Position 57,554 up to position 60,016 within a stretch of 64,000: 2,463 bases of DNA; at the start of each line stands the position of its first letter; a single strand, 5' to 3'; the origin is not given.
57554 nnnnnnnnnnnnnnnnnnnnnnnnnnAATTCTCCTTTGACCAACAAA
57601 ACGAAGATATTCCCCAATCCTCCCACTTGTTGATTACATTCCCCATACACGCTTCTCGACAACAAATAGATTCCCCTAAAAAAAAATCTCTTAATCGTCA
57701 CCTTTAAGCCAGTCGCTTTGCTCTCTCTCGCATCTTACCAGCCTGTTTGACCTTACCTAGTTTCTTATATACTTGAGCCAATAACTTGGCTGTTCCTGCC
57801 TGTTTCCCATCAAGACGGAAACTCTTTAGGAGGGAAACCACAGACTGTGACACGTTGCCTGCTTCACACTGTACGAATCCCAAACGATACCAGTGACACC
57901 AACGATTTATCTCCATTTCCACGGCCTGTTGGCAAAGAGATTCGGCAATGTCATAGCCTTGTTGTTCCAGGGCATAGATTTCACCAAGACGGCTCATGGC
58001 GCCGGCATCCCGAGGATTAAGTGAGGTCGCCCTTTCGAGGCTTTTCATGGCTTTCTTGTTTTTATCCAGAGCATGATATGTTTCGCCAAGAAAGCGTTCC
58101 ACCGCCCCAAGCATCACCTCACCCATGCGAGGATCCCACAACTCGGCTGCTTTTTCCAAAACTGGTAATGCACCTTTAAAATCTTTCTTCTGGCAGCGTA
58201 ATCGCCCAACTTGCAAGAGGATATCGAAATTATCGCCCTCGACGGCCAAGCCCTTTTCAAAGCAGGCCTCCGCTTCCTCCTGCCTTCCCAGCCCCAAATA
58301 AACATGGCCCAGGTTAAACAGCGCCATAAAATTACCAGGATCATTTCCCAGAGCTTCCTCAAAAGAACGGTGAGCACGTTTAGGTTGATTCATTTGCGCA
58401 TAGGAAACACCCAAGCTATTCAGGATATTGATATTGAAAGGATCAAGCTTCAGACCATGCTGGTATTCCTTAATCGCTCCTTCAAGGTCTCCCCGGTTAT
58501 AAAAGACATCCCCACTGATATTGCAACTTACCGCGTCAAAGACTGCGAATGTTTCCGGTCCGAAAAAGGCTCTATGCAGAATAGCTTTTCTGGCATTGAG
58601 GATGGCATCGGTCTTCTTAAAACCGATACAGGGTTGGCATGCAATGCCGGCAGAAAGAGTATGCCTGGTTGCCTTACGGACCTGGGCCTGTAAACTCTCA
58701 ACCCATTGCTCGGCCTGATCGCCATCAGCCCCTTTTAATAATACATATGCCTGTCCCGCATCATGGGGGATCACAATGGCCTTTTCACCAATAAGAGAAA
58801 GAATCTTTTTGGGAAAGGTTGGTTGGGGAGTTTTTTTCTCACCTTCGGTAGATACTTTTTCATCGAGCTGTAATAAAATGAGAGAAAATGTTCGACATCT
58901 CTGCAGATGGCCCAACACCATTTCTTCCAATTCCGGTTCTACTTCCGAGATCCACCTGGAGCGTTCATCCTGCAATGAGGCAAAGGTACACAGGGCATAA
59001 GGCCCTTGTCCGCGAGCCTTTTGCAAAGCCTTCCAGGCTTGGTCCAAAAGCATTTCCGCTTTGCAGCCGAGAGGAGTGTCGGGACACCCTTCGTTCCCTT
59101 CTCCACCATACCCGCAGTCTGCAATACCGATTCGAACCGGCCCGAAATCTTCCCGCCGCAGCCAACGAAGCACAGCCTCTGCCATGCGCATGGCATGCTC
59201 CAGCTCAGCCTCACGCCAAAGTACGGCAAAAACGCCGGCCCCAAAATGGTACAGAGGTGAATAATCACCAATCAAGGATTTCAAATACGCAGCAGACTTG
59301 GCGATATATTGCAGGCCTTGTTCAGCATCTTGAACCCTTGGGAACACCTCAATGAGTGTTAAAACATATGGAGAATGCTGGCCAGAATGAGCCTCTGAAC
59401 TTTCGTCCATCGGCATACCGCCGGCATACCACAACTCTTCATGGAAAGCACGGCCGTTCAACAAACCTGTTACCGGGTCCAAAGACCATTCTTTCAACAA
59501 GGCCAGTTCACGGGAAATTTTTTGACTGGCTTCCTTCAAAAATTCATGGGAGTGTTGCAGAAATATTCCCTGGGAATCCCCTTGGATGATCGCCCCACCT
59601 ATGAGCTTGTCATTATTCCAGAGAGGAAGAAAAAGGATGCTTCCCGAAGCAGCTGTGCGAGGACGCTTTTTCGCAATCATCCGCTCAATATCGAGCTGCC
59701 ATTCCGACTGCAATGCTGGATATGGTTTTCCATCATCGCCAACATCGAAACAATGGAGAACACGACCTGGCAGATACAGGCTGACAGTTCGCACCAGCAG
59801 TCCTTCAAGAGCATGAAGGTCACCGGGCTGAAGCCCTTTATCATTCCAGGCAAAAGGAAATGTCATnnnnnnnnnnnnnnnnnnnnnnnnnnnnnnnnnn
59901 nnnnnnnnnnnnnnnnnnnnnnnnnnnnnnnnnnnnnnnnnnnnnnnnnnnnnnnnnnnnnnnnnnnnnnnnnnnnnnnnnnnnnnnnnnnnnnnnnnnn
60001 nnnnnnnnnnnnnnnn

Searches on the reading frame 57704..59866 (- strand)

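Call 16: search_protein_families(library=pfam, proteins=[window:57704-59866:-], max_evalue=0.0001)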
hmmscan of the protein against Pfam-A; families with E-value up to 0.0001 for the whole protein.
window:57704-59866:- (720 aa): 16 families
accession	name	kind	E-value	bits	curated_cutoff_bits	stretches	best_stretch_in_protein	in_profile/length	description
PF07719.23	TPR_2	-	3e-26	89.7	27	1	515-545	3-33/34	Tetratricopeptide repeat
PF13181.12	TPR_8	-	5e-23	79.7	25.7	1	515-543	3-31/34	Tetratricopeptide repeat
PF13414.12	TPR_11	-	1.3e-22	79.6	26.8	1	452-492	1-41/42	TPR repeat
PF00515.34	TPR_1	-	1.8e-22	78.6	27.8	1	515-545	3-33/34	Tetratricopeptide repeat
PF13431.12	TPR_17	-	2.2e-22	77.8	24.4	0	502-534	2-34/34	Tetratricopeptide repeat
PF13424.12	TPR_12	-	6.2e-20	71.6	30.1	0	508-541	40-73/77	Tetratricopeptide repeat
PF14559.12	TPR_19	-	2.8e-17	63.3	25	1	491-545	3-57/68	Tetratricopeptide repeat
PF13176.12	TPR_7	-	2.5e-14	52.5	27.9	0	515-542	1-28/36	Tetratricopeptide repeat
PF13432.12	TPR_16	-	1e-13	51.9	32.7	1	485-538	3-56/65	Tetratricopeptide repeat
PF13428.12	TPR_14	-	8.6e-13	48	23.5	0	515-555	3-43/44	Tetratricopeptide repeat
PF23914.1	TPR_CcmH_CycH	-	1.3e-09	38.5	42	0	592-675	55-140/158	Cytochrome c-type biogenesis protein H TPR domain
PF13374.12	TPR_10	-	1.4e-08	35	27.5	0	518-542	7-31/42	Tetratricopeptide repeat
PF12895.13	ANAPC3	-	2.2e-07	31.5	27.2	0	475-538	19-81/82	Anaphase-promoting complex, cyclosome, subunit 3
PF17853.6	GGDEF_2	-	2.2e-05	25.1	24.5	0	359-408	48-93/116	GGDEF-like domain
PF13371.12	TPR_9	-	3.1e-05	24.3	35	0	458-510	8-60/73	Tetratricopeptide repeat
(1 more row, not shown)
